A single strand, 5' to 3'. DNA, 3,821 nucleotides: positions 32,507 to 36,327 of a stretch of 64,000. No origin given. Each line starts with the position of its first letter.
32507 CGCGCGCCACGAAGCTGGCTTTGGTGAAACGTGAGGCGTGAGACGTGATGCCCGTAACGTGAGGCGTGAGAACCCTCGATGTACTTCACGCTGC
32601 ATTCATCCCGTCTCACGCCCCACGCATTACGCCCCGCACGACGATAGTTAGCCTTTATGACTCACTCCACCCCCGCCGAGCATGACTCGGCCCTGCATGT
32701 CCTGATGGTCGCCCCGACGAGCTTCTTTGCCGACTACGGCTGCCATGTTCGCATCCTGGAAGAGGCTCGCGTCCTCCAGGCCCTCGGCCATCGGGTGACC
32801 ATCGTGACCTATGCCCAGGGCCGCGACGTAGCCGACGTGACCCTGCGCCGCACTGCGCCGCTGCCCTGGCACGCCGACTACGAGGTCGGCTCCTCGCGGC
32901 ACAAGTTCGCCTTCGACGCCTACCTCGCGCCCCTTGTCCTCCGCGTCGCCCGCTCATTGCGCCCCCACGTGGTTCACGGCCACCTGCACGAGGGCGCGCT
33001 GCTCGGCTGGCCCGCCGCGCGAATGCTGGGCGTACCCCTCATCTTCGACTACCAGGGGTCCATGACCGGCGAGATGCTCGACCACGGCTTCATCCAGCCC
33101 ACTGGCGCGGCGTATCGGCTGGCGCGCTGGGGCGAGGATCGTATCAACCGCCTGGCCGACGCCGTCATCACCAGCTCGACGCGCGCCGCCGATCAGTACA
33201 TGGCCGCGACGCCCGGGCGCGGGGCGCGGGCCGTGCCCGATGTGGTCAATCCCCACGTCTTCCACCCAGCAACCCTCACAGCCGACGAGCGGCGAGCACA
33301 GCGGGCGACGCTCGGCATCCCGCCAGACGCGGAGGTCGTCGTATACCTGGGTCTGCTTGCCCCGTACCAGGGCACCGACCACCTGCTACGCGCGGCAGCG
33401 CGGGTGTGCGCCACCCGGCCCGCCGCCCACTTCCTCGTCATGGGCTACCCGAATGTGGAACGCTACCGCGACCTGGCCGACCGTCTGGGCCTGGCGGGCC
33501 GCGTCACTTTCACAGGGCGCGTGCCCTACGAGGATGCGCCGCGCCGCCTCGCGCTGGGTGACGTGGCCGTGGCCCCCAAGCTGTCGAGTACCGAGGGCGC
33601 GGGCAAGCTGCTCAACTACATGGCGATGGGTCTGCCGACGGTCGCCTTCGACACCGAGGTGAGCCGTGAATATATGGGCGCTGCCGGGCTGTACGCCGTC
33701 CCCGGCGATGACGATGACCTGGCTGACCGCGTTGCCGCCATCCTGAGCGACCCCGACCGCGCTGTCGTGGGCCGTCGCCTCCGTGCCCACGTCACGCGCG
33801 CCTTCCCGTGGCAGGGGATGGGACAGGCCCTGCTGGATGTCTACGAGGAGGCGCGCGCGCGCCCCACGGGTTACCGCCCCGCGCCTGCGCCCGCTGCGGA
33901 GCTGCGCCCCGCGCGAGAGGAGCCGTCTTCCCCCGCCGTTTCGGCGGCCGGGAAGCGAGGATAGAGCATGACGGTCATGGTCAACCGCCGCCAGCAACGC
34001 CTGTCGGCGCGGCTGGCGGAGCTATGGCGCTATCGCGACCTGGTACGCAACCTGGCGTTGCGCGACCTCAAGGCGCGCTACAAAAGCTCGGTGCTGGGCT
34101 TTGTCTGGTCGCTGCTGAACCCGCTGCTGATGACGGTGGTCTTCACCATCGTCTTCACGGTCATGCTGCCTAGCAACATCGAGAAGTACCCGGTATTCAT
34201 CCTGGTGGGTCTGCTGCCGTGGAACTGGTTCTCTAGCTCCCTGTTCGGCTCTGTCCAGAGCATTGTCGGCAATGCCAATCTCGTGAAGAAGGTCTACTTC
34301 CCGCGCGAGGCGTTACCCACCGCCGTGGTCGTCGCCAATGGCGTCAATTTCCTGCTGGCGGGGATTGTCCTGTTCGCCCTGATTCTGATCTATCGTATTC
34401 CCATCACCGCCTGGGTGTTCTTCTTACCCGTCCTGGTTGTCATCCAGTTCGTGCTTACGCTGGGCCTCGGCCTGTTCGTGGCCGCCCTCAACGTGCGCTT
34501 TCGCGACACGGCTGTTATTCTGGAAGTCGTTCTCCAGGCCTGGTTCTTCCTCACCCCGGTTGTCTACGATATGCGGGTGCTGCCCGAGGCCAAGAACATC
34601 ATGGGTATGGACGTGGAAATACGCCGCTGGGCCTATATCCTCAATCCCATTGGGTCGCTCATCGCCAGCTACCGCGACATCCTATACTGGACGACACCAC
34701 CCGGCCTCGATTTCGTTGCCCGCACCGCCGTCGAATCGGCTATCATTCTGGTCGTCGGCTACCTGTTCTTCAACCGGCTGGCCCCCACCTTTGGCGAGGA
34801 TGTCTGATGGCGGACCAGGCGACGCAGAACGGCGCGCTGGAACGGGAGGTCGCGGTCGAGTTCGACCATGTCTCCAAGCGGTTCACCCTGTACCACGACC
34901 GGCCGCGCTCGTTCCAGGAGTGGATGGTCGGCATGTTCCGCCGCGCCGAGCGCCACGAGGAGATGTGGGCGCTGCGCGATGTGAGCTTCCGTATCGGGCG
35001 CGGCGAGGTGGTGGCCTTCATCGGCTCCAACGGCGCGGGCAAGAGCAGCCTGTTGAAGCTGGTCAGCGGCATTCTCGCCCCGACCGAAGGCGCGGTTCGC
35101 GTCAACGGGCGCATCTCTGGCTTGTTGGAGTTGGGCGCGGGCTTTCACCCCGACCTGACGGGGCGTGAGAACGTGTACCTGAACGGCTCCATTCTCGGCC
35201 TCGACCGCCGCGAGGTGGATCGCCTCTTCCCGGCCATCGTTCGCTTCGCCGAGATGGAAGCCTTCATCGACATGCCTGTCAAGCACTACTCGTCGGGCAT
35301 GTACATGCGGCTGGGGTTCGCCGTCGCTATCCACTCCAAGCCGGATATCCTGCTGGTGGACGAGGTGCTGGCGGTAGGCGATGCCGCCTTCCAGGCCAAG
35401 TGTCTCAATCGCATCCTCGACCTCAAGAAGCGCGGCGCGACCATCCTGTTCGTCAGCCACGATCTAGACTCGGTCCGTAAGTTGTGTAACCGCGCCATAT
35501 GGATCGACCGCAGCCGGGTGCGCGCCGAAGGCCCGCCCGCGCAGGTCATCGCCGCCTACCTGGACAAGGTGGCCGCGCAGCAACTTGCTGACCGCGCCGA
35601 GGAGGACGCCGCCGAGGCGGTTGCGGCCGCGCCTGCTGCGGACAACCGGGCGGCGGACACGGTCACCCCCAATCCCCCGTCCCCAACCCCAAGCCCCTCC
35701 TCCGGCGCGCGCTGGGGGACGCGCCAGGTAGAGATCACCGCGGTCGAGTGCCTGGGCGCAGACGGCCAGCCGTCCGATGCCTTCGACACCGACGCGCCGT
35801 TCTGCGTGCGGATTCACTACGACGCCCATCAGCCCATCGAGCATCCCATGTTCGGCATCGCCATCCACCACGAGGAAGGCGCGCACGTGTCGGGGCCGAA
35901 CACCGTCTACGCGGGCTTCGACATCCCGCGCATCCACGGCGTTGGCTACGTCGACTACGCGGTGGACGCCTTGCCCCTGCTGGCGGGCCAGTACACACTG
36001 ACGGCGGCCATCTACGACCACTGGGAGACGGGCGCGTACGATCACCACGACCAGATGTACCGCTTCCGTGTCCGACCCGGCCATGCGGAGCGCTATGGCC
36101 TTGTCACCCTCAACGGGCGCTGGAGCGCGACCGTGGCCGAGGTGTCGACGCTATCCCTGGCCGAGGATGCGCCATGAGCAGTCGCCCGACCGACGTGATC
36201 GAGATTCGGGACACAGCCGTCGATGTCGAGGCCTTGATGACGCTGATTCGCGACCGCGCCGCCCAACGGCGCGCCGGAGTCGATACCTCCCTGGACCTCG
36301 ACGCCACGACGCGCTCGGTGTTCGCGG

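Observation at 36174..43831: Triplicated uncharacterised module (conserved W-x-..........-QQ-x-FN motif + coiled coil) embedded in the glycan cluster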

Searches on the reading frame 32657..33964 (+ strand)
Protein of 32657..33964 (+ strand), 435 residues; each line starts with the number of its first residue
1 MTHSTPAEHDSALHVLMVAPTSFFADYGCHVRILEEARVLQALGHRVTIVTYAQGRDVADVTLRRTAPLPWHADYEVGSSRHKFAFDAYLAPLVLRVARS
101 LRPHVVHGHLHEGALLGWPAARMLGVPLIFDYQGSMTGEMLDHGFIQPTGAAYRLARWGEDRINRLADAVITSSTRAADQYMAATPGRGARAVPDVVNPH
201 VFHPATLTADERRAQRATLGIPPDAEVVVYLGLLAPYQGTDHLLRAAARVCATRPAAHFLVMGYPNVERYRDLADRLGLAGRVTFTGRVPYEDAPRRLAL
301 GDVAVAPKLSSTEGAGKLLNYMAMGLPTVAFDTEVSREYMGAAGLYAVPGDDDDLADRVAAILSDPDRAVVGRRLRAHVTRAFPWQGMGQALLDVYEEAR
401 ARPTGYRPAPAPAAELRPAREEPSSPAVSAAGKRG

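Call 3: search_protein_families(library=pfam, proteins=[window:32657-33964:+], max_evalue=0.01)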
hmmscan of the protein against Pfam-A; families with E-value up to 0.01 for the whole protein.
window:32657-33964:+ (435 aa): 5 families
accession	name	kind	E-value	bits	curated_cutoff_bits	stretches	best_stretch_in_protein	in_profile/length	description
PF00534.26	Glycos_transf_1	-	4.6e-24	85.3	26.4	1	212-368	2-161/172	Glycosyl transferases group 1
PF13692.12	Glyco_trans_1_4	-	9.7e-24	84.7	27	1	226-365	2-142/142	Glycosyl transferases group 1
PF13579.12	Glyco_trans_4_4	-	1e-18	68.6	29.7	1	28-183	2-144/158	Glycosyl transferase 4-like domain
PF13439.12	Glyco_transf_4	-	1.3e-13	51.8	28.5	1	31-183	6-150/170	Glycosyltransferase Family 4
PF13524.12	Glyco_trans_1_2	-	5.6e-05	23.6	25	1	246-393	8-143/144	Glycosyl transferase-like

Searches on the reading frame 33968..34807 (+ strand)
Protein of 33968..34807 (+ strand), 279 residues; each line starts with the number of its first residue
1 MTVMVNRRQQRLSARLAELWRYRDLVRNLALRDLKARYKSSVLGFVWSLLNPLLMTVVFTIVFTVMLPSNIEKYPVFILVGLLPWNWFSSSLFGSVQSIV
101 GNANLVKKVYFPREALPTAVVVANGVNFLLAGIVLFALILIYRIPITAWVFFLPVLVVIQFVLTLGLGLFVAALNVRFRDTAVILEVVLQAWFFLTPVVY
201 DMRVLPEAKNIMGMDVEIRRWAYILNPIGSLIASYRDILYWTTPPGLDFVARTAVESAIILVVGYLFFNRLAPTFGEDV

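Call 3: search_protein_families(library=pfam, proteins=[window:33968-34807:+], max_evalue=0.01)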
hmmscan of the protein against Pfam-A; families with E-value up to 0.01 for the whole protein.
window:33968-34807:+ (279 aa): 1 family
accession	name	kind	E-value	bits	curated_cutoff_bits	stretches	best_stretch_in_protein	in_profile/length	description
PF01061.29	ABC2_membrane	-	3.2e-13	50.1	26.9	1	27-207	4-188/211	ABC-2 type transporter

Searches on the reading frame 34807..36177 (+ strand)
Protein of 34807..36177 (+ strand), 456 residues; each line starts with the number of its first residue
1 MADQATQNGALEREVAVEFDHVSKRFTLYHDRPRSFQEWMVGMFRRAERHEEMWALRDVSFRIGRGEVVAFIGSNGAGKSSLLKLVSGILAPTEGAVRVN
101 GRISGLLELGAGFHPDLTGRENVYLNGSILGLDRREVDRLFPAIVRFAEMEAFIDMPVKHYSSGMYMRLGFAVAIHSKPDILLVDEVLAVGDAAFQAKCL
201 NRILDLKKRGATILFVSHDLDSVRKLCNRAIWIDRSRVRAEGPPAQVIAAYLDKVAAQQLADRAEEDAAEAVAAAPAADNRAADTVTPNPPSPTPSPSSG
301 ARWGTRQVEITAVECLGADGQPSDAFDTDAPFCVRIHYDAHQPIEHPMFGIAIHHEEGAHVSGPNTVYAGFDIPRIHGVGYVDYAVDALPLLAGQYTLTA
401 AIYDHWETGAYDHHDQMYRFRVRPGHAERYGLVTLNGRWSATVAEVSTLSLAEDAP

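Call 3: search_protein_families(library=pfam, proteins=[window:34807-36177:+], max_evalue=0.01)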
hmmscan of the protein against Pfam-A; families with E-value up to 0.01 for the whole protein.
window:34807-36177:+ (456 aa): 4 families
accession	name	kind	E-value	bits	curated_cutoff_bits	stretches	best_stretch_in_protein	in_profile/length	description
PF14524.12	Wzt_C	-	6.3e-27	94.7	30.4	1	301-434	3-142/143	Wzt C-terminal domain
PF00005.33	ABC_tran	-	8.1e-20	72.3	25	1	56-187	1-135/137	ABC transporter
PF13304.12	AAA_21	-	0.00013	22.6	27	0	69-89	2-22/304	AAA domain, putative AbiEii toxin, Type IV TA system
PF13555.12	AAA_29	-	0.0011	19.1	27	1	60-100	16-55/61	P-loop containing region of AAA domain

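Call 7: search_protein_families(library=ncbifam, proteins=[window:34807-36177:+], max_evalue=1)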
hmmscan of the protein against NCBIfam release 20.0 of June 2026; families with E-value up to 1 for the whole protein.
window:34807-36177:+ (456 aa): 190 families (the best 25 are shown)
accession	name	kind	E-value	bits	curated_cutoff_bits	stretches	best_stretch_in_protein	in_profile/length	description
NF010065.0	PRK13545.1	equivalog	8.9e-63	212.8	538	1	16-253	4-236/549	teichoic acids export protein ATP-binding subunit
NF010066.0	PRK13546.1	equivalog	1.2e-56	192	320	1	14-256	2-239/264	teichoic acids export ABC transporter ATP-binding subunit TagH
NF050108.1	galactan_ABC_ATP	equivalog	3.7e-53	180.2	400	1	26-252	10-241/244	galactan export ABC transporter ATP-binding subunit Wzt/RfbE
TIGR01188.1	drrA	subfamily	1.1e-34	120.1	312.45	1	50-257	3-221/302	daunorubicin resistance ABC transporter, ATP-binding protein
NF010060.0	PRK13537.1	equivalog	2.8e-28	98.7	521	1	48-250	23-236/314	nodulation factor ABC transporter ATP-binding protein NodI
NF010059.0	PRK13536.1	equivalog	4.4e-28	98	549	1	28-249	31-263/342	nodulation factor ABC transporter ATP-binding protein NodI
TIGR01288.1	nodI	equivalog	2.2e-27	95.8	424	1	56-249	20-224/303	nodulation factor ABC transporter ATP-binding protein NodI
TIGR04521.1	ECF_ATPase_2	equivalog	1.5e-25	89.8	330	2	128-250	111-235/279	energy-coupling factor transporter ATPase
TIGR04520.1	ECF_ATPase_1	equivalog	1.7e-24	86.7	315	2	51-101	13-63/269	energy-coupling factor transporter ATPase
NF010156.0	PRK13635.1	equivalog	3.9e-24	85.3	392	2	51-102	18-69/279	energy-coupling factor ABC transporter ATP-binding protein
NF033858.1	ABC2_perm_RbbA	equivalog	6.9e-24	83.8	1050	1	48-280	274-521/909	ribosome-associated ATPase/putative transporter RbbA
TIGR03873.1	F420-0_ABC_ATP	hypoth_equivalog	9.3e-24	84.1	372.4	1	49-250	10-227/256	putative F420-0 ABC transporter ATP-binding protein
TIGR02673.1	FtsE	equivalog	2.2e-23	83.1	264.85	2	51-102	13-64/214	cell division ATP-binding protein FtsE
TIGR01166.1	cbiO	subfamily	8.4e-23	80.8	211.8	2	52-102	4-54/190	cobalt ABC transporter, ATP-binding protein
TIGR03740.1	galliderm_ABC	subfamily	1.2e-22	80.7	309.75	1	50-234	10-198/223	lantibiotic protection ABC transporter ATP-binding subunit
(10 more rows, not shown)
